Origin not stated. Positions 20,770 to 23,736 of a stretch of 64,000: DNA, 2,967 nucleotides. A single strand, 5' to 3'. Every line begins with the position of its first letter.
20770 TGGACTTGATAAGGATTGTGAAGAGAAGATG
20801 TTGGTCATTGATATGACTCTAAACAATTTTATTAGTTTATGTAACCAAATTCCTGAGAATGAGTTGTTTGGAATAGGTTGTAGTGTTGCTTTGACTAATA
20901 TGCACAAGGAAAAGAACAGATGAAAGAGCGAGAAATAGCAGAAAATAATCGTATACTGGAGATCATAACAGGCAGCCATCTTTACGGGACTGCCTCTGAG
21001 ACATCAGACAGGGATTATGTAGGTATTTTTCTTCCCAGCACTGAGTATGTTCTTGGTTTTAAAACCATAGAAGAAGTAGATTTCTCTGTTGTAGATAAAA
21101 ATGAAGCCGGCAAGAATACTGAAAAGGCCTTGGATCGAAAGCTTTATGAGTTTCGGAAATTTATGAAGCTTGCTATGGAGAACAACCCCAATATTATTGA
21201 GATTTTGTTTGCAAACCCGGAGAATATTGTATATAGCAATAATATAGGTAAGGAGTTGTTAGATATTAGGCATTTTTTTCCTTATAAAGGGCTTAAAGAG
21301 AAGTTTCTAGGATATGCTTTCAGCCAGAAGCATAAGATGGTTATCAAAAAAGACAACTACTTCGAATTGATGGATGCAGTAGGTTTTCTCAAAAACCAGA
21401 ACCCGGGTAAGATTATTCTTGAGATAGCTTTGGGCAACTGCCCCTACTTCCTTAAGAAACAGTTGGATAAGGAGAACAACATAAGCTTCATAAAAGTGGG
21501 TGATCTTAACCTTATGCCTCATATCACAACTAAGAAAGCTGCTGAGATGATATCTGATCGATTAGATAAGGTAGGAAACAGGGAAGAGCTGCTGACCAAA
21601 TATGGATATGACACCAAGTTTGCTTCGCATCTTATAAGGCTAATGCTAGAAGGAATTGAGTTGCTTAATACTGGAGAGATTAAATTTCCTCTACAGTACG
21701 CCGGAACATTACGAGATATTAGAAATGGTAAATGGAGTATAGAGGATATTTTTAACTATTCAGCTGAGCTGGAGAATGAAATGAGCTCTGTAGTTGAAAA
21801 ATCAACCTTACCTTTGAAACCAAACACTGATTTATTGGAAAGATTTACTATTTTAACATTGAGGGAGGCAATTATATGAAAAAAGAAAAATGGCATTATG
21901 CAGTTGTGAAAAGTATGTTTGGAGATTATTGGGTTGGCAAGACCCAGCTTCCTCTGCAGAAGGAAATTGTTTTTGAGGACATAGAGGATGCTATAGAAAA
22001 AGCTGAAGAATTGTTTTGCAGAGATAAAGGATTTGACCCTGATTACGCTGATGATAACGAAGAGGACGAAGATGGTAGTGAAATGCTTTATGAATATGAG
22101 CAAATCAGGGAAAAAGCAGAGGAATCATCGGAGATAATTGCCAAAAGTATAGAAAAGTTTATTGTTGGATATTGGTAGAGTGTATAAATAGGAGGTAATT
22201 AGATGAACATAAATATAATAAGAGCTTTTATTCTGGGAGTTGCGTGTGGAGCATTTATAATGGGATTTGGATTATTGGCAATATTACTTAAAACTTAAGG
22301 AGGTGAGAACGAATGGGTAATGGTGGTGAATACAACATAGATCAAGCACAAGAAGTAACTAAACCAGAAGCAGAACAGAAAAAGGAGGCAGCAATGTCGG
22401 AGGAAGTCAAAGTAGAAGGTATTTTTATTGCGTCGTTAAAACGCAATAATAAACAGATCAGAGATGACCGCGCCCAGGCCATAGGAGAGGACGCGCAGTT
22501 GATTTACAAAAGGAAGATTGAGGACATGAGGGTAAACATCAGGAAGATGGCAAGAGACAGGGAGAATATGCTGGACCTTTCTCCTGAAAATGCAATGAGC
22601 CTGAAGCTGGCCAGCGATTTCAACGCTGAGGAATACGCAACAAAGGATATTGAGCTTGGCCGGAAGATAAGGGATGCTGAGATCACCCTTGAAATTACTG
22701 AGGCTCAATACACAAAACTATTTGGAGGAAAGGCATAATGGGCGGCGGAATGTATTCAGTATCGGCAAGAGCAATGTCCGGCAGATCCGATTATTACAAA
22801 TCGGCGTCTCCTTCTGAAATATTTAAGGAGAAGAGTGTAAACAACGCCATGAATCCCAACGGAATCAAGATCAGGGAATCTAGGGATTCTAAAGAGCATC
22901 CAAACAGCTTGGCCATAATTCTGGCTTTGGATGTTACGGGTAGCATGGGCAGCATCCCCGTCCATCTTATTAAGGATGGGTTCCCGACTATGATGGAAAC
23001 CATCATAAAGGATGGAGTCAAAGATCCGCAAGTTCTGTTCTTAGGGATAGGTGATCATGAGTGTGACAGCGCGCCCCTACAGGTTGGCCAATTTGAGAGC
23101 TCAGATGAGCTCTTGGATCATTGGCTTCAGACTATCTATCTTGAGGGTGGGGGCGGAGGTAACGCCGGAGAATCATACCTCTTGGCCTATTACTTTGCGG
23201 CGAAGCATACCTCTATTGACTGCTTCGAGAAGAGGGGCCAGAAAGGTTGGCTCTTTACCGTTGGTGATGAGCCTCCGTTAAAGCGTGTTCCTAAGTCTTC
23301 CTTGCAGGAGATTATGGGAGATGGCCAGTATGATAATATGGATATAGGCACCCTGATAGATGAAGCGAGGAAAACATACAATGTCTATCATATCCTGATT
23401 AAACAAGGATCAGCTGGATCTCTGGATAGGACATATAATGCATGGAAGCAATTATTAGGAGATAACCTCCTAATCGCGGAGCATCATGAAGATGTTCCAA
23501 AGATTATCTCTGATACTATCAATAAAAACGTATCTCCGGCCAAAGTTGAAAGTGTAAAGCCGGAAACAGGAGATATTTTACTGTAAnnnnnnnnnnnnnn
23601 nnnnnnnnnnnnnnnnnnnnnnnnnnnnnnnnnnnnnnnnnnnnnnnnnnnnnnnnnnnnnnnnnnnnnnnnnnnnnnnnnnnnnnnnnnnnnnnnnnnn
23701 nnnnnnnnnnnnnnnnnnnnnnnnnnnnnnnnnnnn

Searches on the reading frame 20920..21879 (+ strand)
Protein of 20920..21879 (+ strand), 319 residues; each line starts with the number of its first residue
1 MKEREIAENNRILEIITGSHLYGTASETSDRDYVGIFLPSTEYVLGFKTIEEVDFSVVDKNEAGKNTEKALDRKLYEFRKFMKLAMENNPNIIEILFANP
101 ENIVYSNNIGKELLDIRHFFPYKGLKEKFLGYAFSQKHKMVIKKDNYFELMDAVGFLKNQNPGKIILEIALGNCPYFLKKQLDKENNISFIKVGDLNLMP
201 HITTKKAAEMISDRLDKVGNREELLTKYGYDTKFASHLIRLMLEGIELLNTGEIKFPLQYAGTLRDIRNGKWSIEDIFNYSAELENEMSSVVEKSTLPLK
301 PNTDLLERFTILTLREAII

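Call 8: search_protein_families(library=pfam, proteins=[window:20920-21879:+], max_evalue=0.01)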
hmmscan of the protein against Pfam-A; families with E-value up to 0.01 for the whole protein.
window:20920-21879:+ (319 aa): 1 family
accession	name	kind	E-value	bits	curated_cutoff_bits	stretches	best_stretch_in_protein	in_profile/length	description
PF10127.15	RlaP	-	9.9e-18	65.2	23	1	12-143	21-143/249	RNA repair pathway DNA polymerase beta family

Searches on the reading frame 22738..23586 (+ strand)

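Call 8: search_protein_families(library=pfam, proteins=[window:22738-23586:+], max_evalue=0.01)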
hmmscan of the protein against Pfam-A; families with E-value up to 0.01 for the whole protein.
window:22738-23586:+ (282 aa): 0 families

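Call 60: search_protein_families(library=phrogs, proteins=[window:22738-23586:+], max_evalue=0.001)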
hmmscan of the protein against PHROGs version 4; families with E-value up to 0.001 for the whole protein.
window:22738-23586:+ (282 aa): 1 family
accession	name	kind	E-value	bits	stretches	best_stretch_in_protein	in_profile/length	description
phrog_2971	-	unknown function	8.3e-45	154.5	1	23-259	53-287/352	-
